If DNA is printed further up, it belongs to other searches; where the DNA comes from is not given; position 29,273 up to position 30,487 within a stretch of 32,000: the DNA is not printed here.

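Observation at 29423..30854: CitG-like synthase followed by an MdcG/CitX-like nucleotidyltransferase-fold protein, with no citrate lyase or malonate decarboxylase genes in this window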

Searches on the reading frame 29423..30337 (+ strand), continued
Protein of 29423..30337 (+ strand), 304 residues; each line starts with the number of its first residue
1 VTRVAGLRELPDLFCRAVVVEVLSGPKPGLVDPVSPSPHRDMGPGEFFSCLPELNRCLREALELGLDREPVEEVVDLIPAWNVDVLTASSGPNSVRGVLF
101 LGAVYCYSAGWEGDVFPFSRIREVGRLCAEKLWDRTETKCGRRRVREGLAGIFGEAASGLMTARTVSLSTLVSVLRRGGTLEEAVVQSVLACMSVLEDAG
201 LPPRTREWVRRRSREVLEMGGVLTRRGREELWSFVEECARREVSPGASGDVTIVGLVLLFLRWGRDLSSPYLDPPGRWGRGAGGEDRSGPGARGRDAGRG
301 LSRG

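Call 54: search_dna_similar(query=L002:3203-3865:+, collection=plasmids, mode=protein, max_rows=40, rows=spread, max_evalue=0.001)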
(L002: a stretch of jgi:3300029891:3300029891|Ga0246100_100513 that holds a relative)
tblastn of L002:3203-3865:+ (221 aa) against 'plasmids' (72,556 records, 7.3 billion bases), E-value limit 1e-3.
Records with a match: 31; places in all: 33; records where one place covers at least 80% of the query: 22.
Best place of each record, by identity: <60% 31.
By first word of the organism name: Rhizobium 8; Bradyrhizobium 8; Variovorax 3; Caballeronia 2; Azospirillum 1; Comamonadaceae 1; Achromobacter 1; Burkholderia 1; Phyllobacterium 1; Agrobacterium 1; and 4 more.
By predicted mobility (MOB-suite, as given by PLSDB): non-mobilizable 23; mobilizable 4; conjugative 4.
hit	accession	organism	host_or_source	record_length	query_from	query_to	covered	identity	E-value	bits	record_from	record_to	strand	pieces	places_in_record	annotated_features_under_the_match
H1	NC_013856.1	Azospirillum sp. B510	-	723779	32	214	83%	41.9%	8e-23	102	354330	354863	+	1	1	mdcG: malonate decarboxylase holo-[acyl-carrier-protein] synthase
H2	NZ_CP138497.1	Variovorax boronicumulans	Legume root,PacBio whole genome assembly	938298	1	197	89%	37.6%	5e-18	89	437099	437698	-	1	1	mdcG: malonate decarboxylase holo-[acyl-carrier-protein] synthase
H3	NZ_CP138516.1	Variovorax paradoxus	Legume root,PacBio whole genome assembly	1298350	1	205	93%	35.7%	8e-16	83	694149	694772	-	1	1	none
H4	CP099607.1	Comamonadaceae bacterium OTU4NAUVB1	Arabidopsis thaliana,pure culture,leaf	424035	1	197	89%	37.1%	4e-9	63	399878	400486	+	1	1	mdcG: malonate decarboxylase holo-[acyl-carrier-protein] synthase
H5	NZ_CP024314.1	Rhizobium sp. NXC24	Phaseolus vulgaris,cell culture,plant ...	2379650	1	212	96%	33.6%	3e-15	81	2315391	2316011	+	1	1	record has no annotation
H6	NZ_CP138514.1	Variovorax paradoxus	Legume root,PacBio whole genome assembly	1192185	1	197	89%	36.1%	2e-16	84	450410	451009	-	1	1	none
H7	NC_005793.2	Achromobacter denitrificans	-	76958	1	197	89%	35.8%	1e-13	76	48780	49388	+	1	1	mdcG: malonate decarboxylase holo-[acyl-carrier-protein] synthase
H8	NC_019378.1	Burkholderia cepacia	-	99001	1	197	89%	35.8%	1e-13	76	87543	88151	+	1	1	mdcG: malonate decarboxylase holo-[acyl-carrier-protein] synthase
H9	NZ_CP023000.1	Rhizobium sp. 11515TR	Cell culture,agricultural soil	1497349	1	212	96%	33.0%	2e-16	84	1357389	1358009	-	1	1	record has no annotation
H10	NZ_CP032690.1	Rhizobium sp. CCGE532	Phaseolus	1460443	1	212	96%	31.2%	8e-9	62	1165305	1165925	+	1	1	record has no annotation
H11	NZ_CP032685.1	Rhizobium sp. CCGE531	Phaseolus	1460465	1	212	96%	31.2%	8e-9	62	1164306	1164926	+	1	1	record has no annotation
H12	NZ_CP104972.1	Phyllobacterium zundukense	Vicia costata,cell culture,root nodule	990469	1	204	92%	32.4%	6e-15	80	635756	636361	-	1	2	mdcG: malonate decarboxylase holo-[acyl-carrier-protein] synthase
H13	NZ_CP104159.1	Rhizobium sp. CB3060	Leucaena leucocephala,cell culture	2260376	1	182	82%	35.6%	9e-16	82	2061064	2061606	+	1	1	record has no annotation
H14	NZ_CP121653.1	Rhizobium sp. CB3171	Calliandra calothyrsus,cell culture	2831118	1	182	82%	34.2%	2e-15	81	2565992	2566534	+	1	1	record has no annotation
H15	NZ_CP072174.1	Rhizobium sp. AB2/73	Phyla canescens,cell culture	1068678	1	182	82%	34.1%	2e-15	81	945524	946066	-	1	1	record has no annotation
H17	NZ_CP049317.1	Caballeronia sp. SBC2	whole organism,soil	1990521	3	204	91%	30.4%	4e-11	69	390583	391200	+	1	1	none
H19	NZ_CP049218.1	Agrobacterium tumefaciens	Clematis,cell culture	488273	1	185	84%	32.8%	9e-9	62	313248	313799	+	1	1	mdcG: malonate decarboxylase holo-[acyl-carrier-protein] synthase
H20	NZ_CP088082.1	Ideonella dechloratans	Cell culture,Activated sludge, ...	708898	33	210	81%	33.5%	2e-13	76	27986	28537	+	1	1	mdcG: malonate decarboxylase holo-[acyl-carrier-protein] synthase | triphosphoribosyl-dephospho-CoA synthase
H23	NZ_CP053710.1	Lichenicola cladoniae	Cladonia borealis,cell culture,lichen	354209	1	184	83%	31.6%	6e-13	74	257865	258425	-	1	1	mdcG: malonate decarboxylase holo-[acyl-carrier-protein] synthase | biotin-independent malonate decarboxylase subunit gamma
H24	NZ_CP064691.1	Bradyrhizobium sp. 192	Acmispon strigosus,cell culture,root ...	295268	116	199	38%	39.3%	2e-7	58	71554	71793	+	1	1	mdcG: malonate decarboxylase holo-[acyl-carrier-protein] synthase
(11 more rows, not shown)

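Call 55: get_annotated_region(hit=H1, flank=300)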
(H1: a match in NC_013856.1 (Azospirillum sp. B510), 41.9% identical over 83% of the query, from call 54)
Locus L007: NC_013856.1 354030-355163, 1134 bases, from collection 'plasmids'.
description: Azospirillum sp. B510 plasmid pAB510b, complete sequence
organism: Azospirillum sp. B510 (NCBI taxid 137722)
taxonomy: Bacteria; Pseudomonadota; Alphaproteobacteria; Rhodospirillales; Azospirillaceae; Azospirillum; Azospirillum sp. B510
host: -; source: -; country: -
typing (MOB-suite, as given by PLSDB): mobilizable; relaxase MOBP
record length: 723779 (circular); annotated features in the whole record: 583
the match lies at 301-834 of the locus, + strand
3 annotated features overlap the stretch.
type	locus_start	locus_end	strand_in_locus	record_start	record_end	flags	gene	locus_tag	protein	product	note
CDS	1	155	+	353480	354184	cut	mdcE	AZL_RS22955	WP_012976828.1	biotin-independent malonate decarboxylase subunit gamma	GO:0005975 - carbohydrate metabolic process [Evidence IEA]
CDS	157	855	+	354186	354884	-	mdcG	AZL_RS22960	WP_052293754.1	malonate decarboxylase holo-[acyl-carrier-protein] synthase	GO:0051191 - prosthetic group biosynthetic process [Evidence IEA]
CDS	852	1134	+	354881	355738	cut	mdcB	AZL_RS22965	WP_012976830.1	triphosphoribosyl-dephospho-CoA synthase MdcB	GO:0019361 - 2'-(5''-triphosphoribosyl)-3'-dephospho-CoA biosynthetic process [Evidence IEA]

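Call 56: get_annotated_region(hit=H2, flank=300)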
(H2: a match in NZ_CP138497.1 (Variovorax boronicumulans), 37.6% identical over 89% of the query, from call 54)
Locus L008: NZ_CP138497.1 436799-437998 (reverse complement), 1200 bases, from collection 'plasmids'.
description: Variovorax boronicumulans strain EBFNA2 plasmid unnamed, complete sequence
organism: Variovorax boronicumulans (NCBI taxid 436515)
taxonomy: Bacteria; Pseudomonadota; Betaproteobacteria; Burkholderiales; Comamonadaceae; Variovorax; Variovorax boronicumulans
host: -; source: Legume root,PacBio whole genome assembly; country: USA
typing (MOB-suite, as given by PLSDB): non-mobilizable; mating-pair formation MPF_T
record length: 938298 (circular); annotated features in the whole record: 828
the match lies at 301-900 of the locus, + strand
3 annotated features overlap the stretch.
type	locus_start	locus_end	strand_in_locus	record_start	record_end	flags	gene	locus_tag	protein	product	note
CDS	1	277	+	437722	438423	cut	-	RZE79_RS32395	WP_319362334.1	biotin-independent malonate decarboxylase subunit gamma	-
CDS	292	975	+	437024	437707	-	mdcG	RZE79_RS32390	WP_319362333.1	malonate decarboxylase holo-[acyl-carrier-protein] synthase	GO:0051191 - prosthetic group biosynthetic process [Evidence IEA]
CDS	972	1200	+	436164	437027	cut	mdcB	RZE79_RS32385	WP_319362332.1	triphosphoribosyl-dephospho-CoA synthase MdcB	GO:0019361 - 2'-(5''-triphosphoribosyl)-3'-dephospho-CoA biosynthetic process [Evidence IEA]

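Call 57: get_annotated_region(hit=H5, flank=300)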
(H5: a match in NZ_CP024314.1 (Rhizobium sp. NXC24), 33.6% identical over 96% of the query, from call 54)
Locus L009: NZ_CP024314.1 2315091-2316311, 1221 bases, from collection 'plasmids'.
description: Rhizobium sp. NXC24 plasmid pRspNXC24c, complete sequence
organism: Rhizobium sp. NXC24 (NCBI taxid 2048897)
taxonomy: Bacteria; Pseudomonadota; Alphaproteobacteria; Hyphomicrobiales; Rhizobiaceae; Rhizobium; Rhizobium sp. NXC24
host: -; source: Phaseolus vulgaris,cell culture,plant nodule in agricultural field; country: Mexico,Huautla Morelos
typing (MOB-suite, as given by PLSDB): non-mobilizable
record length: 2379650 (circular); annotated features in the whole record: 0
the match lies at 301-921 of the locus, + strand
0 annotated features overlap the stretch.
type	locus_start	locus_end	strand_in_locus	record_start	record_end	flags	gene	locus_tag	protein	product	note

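Call 58: get_annotated_region(hit=H7, flank=300)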
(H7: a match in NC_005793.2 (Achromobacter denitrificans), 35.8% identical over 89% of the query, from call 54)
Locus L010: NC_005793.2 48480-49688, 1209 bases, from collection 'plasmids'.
description: Achromobacter denitrificans plasmid pEST4011, complete sequence
organism: Achromobacter denitrificans (NCBI taxid 32002)
taxonomy: Bacteria; Pseudomonadota; Betaproteobacteria; Burkholderiales; Alcaligenaceae; Achromobacter; Achromobacter denitrificans
host: -; source: -; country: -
typing (MOB-suite, as given by PLSDB): conjugative; replicon rep_cluster_1431; relaxase MOBP; mating-pair formation MPF_T
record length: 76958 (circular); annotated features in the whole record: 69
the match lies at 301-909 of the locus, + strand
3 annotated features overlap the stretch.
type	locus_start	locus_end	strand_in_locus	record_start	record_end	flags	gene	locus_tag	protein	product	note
CDS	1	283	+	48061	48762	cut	-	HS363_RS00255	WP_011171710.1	biotin-independent malonate decarboxylase subunit gamma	-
CDS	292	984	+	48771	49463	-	mdcG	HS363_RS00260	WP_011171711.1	malonate decarboxylase holo-[acyl-carrier-protein] synthase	GO:0051191 - prosthetic group biosynthetic process [Evidence IEA]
CDS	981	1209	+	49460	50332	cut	mdcB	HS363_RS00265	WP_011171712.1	triphosphoribosyl-dephospho-CoA synthase MdcB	GO:0019361 - 2'-(5''-triphosphoribosyl)-3'-dephospho-CoA biosynthetic process [Evidence IEA]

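Call 59: get_annotated_region(hit=H12, flank=300)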
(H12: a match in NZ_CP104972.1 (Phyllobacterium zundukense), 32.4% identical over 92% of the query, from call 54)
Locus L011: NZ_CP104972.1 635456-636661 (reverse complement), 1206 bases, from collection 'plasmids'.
description: Phyllobacterium zundukense strain A18/3m plasmid p_unnamed1, complete sequence
organism: Phyllobacterium zundukense (NCBI taxid 1867719)
taxonomy: Bacteria; Pseudomonadota; Alphaproteobacteria; Hyphomicrobiales; Phyllobacteriaceae; Phyllobacterium; Phyllobacterium zundukense
host: -; source: Vicia costata,cell culture,root nodule; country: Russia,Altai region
typing (MOB-suite, as given by PLSDB): non-mobilizable
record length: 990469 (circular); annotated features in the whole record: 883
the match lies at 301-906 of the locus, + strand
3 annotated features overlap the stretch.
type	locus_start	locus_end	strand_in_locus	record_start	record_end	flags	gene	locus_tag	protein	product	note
CDS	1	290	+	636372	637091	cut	mdcE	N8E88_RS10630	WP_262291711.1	biotin-independent malonate decarboxylase subunit gamma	GO:0005975 - carbohydrate metabolic process [Evidence IEA]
CDS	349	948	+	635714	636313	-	mdcG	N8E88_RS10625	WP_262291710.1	malonate decarboxylase holo-[acyl-carrier-protein] synthase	GO:0051191 - prosthetic group biosynthetic process [Evidence IEA]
CDS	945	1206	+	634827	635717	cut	mdcB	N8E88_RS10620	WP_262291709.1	triphosphoribosyl-dephospho-CoA synthase MdcB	GO:0019361 - 2'-(5''-triphosphoribosyl)-3'-dephospho-CoA biosynthetic process [Evidence IEA]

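Call 60: get_annotated_region(hit=H17, flank=300)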
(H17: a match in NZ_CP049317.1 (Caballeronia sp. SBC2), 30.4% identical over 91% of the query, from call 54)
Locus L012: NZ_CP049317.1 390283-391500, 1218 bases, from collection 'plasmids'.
description: Caballeronia sp. SBC2 plasmid pSBC2-1, complete sequence
organism: Caballeronia sp. SBC2 (NCBI taxid 2705547)
taxonomy: Bacteria; Pseudomonadota; Betaproteobacteria; Burkholderiales; Burkholderiaceae; Caballeronia; Caballeronia sp. SBC2
host: -; source: whole organism,soil; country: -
typing (MOB-suite, as given by PLSDB): mobilizable; relaxase MOBP
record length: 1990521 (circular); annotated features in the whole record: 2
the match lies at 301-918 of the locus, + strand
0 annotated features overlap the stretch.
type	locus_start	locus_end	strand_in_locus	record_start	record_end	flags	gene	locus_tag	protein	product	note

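Call 61: get_annotated_region(hit=H19, flank=300)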
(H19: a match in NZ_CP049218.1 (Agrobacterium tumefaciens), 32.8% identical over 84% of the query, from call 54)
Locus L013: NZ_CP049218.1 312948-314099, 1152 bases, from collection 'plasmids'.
description: Agrobacterium tumefaciens strain Q15/94 plasmid pQ15_94_1, complete sequence
organism: Agrobacterium tumefaciens (NCBI taxid 358)
taxonomy: Bacteria; Pseudomonadota; Alphaproteobacteria; Hyphomicrobiales; Rhizobiaceae; Agrobacterium; Agrobacterium tumefaciens
host: -; source: Clematis,cell culture; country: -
typing (MOB-suite, as given by PLSDB): conjugative; relaxase MOBQ; mating-pair formation MPF_T
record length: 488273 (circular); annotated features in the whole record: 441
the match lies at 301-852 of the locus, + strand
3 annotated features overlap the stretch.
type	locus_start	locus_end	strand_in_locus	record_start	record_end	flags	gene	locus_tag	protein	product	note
CDS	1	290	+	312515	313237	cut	-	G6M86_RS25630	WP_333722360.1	biotin-independent malonate decarboxylase subunit gamma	-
CDS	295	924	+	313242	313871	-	mdcG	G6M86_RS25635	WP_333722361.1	malonate decarboxylase holo-[acyl-carrier-protein] synthase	GO:0051191 - prosthetic group biosynthetic process [Evidence IEA]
CDS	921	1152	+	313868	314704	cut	mdcB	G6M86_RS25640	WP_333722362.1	triphosphoribosyl-dephospho-CoA synthase MdcB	GO:0019361 - 2'-(5''-triphosphoribosyl)-3'-dephospho-CoA biosynthetic process [Evidence IEA]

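Call 62: get_annotated_region(hit=H23, flank=300)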
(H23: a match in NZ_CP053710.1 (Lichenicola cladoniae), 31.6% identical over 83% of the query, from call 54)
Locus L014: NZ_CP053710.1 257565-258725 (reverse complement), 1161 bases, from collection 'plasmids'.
description: Lichenicola cladoniae strain PAMC 26569 plasmid unnamed2, complete sequence
organism: Lichenicola cladoniae (NCBI taxid 1484109)
taxonomy: Bacteria; Pseudomonadota; Alphaproteobacteria; Rhodospirillales; Acetobacteraceae; Lichenicola; Lichenicola cladoniae
host: -; source: Cladonia borealis,cell culture,lichen; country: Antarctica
typing (MOB-suite, as given by PLSDB): non-mobilizable
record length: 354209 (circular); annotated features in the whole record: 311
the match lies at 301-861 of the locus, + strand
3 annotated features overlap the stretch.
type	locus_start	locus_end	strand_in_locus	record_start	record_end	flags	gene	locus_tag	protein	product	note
CDS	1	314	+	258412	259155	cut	-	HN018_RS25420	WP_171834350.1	biotin-independent malonate decarboxylase subunit gamma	-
CDS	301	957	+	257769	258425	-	mdcG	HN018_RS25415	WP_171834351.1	malonate decarboxylase holo-[acyl-carrier-protein] synthase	GO:0051191 - prosthetic group biosynthetic process [Evidence IEA]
CDS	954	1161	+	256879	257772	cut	mdcB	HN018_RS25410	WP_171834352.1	triphosphoribosyl-dephospho-CoA synthase MdcB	GO:0019361 - 2'-(5''-triphosphoribosyl)-3'-dephospho-CoA biosynthetic process [Evidence IEA]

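Call 63: get_annotated_region(hit=H24, flank=600)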
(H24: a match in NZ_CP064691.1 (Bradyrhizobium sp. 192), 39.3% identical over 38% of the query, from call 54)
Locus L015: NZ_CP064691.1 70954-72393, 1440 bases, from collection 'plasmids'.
description: Bradyrhizobium sp. 192 plasmid p192_1, complete sequence
organism: Bradyrhizobium sp. 192 (NCBI taxid 2782660)
taxonomy: Bacteria; Pseudomonadota; Alphaproteobacteria; Hyphomicrobiales; Nitrobacteraceae; Bradyrhizobium; Bradyrhizobium sp. 192
host: -; source: Acmispon strigosus,cell culture,root nodule; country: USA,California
typing (MOB-suite, as given by PLSDB): non-mobilizable
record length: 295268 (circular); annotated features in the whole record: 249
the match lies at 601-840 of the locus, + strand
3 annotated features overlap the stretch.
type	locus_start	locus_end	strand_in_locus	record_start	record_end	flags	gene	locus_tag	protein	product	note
CDS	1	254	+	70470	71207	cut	mdcE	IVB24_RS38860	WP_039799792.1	biotin-independent malonate decarboxylase subunit gamma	GO:0005975 - carbohydrate metabolic process [Evidence IEA]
CDS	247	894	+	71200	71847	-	mdcG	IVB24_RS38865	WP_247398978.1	malonate decarboxylase holo-[acyl-carrier-protein] synthase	GO:0051191 - prosthetic group biosynthetic process [Evidence IEA]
CDS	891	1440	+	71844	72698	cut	mdcB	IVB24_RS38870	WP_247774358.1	triphosphoribosyl-dephospho-CoA synthase MdcB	GO:0019361 - 2'-(5''-triphosphoribosyl)-3'-dephospho-CoA biosynthetic process [Evidence IEA]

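Call 64: get_annotated_region(hit=H20, flank=300)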
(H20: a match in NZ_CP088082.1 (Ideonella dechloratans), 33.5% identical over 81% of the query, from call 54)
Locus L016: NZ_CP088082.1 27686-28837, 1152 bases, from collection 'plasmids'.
description: Ideonella dechloratans strain CCUG 30977 plasmid unnamed1, complete sequence
organism: Ideonella dechloratans (NCBI taxid 36863)
taxonomy: Bacteria; Pseudomonadota; Betaproteobacteria; Burkholderiales; Sphaerotilaceae; Ideonella; Ideonella dechloratans
host: -; source: Cell culture,Activated sludge, wastewater treatment plant; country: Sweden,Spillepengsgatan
typing (MOB-suite, as given by PLSDB): non-mobilizable
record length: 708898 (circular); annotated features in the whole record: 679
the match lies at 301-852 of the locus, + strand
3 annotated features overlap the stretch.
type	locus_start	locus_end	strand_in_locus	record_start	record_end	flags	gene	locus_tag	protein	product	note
CDS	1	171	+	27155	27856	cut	mdcE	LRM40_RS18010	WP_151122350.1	biotin-independent malonate decarboxylase subunit gamma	GO:0005975 - carbohydrate metabolic process [Evidence IEA]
CDS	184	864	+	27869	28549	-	mdcG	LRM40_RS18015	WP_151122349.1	malonate decarboxylase holo-[acyl-carrier-protein] synthase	GO:0051191 - prosthetic group biosynthetic process [Evidence IEA]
CDS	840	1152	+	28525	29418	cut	-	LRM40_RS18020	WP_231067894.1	triphosphoribosyl-dephospho-CoA synthase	GO:0016310 - phosphorylation [Evidence IEA]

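Call 67: search_dna_similar(query=window:29423-30226:+, collection=plasmids, mode=protein, max_rows=40, max_evalue=0.01)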
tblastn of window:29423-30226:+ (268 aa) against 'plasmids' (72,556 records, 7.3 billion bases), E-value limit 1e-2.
Records with a match: 99; places in all: 101; records where one place covers at least 80% of the query: 86.
Best place of each record, by identity: <60% 99.
By first word of the organism name: Enterococcus 52; Escherichia 9; Lactiplantibacillus 7; Melissococcus 4; Azospirillum 3; Klebsiella 3; Limosilactobacillus 3; Caballeronia 3; Variovorax 3; Cupriavidus 2; and 10 more.
By predicted mobility (MOB-suite, as given by PLSDB): non-mobilizable 61; conjugative 26; mobilizable 12.
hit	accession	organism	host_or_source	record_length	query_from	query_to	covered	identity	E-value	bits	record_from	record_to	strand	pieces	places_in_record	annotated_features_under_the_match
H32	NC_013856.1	Azospirillum sp. B510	-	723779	15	264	93%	31.2%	7e-16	84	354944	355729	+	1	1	mdcB: triphosphoribosyl-dephospho-CoA synthase MdcB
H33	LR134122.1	Klebsiella aerogenes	not available: to be reported later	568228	9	258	93%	28.0%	1e-7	60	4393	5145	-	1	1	triphosphoribosyl-dephospho-CoA synthase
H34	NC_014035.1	Rhodobacter capsulatus SB 1003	-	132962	14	256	91%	28.8%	1e-12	74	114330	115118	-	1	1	mdcB: triphosphoribosyl-dephospho-CoA synthase MdcB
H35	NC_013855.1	Azospirillum sp. B510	-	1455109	8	261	95%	27.5%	2e-5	53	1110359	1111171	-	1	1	record has no annotation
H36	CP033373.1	Limosilactobacillus fermentum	Cow,cell culture,Fresh milk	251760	3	258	96%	27.0%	4e-11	70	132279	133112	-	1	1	none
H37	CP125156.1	Klebsiella pneumoniae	-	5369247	16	254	89%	28.8%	6e-11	70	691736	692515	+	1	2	citG: triphosphoribosyl-dephospho-CoA synthase CitG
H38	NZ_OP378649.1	Klebsiella pneumoniae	-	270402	16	254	89%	28.8%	6e-11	70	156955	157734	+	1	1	citG: triphosphoribosyl-dephospho-CoA synthase CitG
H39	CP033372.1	Limosilactobacillus fermentum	Cow,cell culture,Fresh milk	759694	16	262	92%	27.7%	2e-13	77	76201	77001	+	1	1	citG: triphosphoribosyl-dephospho-CoA synthase CitG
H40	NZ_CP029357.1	Azospirillum thermophilum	cell culture,hot spring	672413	9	254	92%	27.2%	9e-6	54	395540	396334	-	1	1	citG: triphosphoribosyl-dephospho-CoA synthase CitG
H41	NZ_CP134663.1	Escherichia coli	Larus michahellis,bacteria,cloaca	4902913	16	254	89%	27.3%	2e-8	62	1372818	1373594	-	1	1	none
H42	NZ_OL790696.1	Escherichia coli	-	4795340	16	254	89%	27.3%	4e-8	61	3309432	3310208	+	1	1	none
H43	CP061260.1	Escherichia coli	Homo sapiens,cell culture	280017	16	254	89%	27.3%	5e-8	61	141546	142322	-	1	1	citG: triphosphoribosyl-dephospho-CoA synthase CitG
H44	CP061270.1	Escherichia coli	Sheep,cell culture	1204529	16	254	89%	27.3%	5e-8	61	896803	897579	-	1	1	citG: triphosphoribosyl-dephospho-CoA synthase CitG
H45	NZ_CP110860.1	Escherichia coli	SW4848was obtained from City Park Lake, ...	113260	16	254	89%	27.3%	6e-8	61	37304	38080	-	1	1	citG: triphosphoribosyl-dephospho-CoA synthase CitG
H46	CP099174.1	Escherichia coli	culture,Pooled soil sample collected ...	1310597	16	254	89%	27.3%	6e-8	61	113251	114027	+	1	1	citG: triphosphoribosyl-dephospho-CoA synthase CitG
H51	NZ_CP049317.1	Caballeronia sp. SBC2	whole organism,soil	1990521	10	258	93%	25.7%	8e-7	57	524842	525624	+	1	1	none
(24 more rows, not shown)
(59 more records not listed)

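Call 68: get_annotated_region(hit=H40, flank=7000)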
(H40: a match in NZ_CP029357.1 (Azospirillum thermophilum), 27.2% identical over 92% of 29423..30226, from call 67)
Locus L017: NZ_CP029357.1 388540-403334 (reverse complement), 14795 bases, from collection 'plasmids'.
description: Azospirillum thermophilum strain CFH 70021 plasmid unnamed2
organism: Azospirillum thermophilum (NCBI taxid 2202148)
taxonomy: Bacteria; Pseudomonadota; Alphaproteobacteria; Rhodospirillales; Azospirillaceae; Azospirillum; Azospirillum thermophilum
host: -; source: cell culture,hot spring; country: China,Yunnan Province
typing (MOB-suite, as given by PLSDB): non-mobilizable
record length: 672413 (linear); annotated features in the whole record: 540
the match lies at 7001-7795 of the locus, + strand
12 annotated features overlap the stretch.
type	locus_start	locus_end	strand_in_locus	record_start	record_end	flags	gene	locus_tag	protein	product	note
CDS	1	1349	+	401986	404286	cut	-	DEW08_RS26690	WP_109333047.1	NADP-dependent malic enzyme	-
CDS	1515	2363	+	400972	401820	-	-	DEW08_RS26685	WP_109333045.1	fumarylacetoacetate hydrolase family protein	-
CDS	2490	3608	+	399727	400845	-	citC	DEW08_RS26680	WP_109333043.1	[citrate (pro-3S)-lyase] ligase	GO:0006101 - citrate metabolic process [Evidence IEA]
CDS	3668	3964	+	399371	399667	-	citD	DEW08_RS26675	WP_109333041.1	citrate lyase acyl carrier protein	GO:0006113 - fermentation [Evidence IEA]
CDS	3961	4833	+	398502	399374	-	citE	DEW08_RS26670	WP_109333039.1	citrate (pro-3S)-lyase subunit beta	GO:0006113 - fermentation [Evidence IEA]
CDS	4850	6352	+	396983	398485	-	citF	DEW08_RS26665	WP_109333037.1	citrate lyase subunit alpha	GO:0006113 - fermentation [Evidence IEA]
CDS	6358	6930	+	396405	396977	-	citX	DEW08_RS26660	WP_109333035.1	citrate lyase holo-[acyl-carrier protein] synthase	GO:0051191 - prosthetic group biosynthetic process [Evidence IEA]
CDS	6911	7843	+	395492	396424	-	citG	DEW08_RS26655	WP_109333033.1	triphosphoribosyl-dephospho-CoA synthase CitG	GO:0019361 - 2'-(5''-triphosphoribosyl)-3'-dephospho-CoA biosynthetic process [Evidence IEA]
CDS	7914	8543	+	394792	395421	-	-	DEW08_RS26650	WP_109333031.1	alpha/beta hydrolase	-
CDS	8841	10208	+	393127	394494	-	-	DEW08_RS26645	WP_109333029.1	2-hydroxycarboxylate transporter family protein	-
CDS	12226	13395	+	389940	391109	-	purT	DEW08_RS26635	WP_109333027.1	formate-dependent phosphoribosylglycinamide formyltransferase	GO:0009152 - purine ribonucleotide biosynthetic process [Evidence IEA]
CDS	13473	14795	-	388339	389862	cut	-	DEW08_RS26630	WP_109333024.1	altronate dehydratase family protein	-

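Call 69: get_annotated_region(hit=H51, flank=5000)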
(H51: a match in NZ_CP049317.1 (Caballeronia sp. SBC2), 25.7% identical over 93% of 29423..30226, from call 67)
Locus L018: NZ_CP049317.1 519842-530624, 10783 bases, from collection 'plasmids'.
description: Caballeronia sp. SBC2 plasmid pSBC2-1, complete sequence
organism: Caballeronia sp. SBC2 (NCBI taxid 2705547)
taxonomy: Bacteria; Pseudomonadota; Betaproteobacteria; Burkholderiales; Burkholderiaceae; Caballeronia; Caballeronia sp. SBC2
host: -; source: whole organism,soil; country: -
typing (MOB-suite, as given by PLSDB): mobilizable; relaxase MOBP
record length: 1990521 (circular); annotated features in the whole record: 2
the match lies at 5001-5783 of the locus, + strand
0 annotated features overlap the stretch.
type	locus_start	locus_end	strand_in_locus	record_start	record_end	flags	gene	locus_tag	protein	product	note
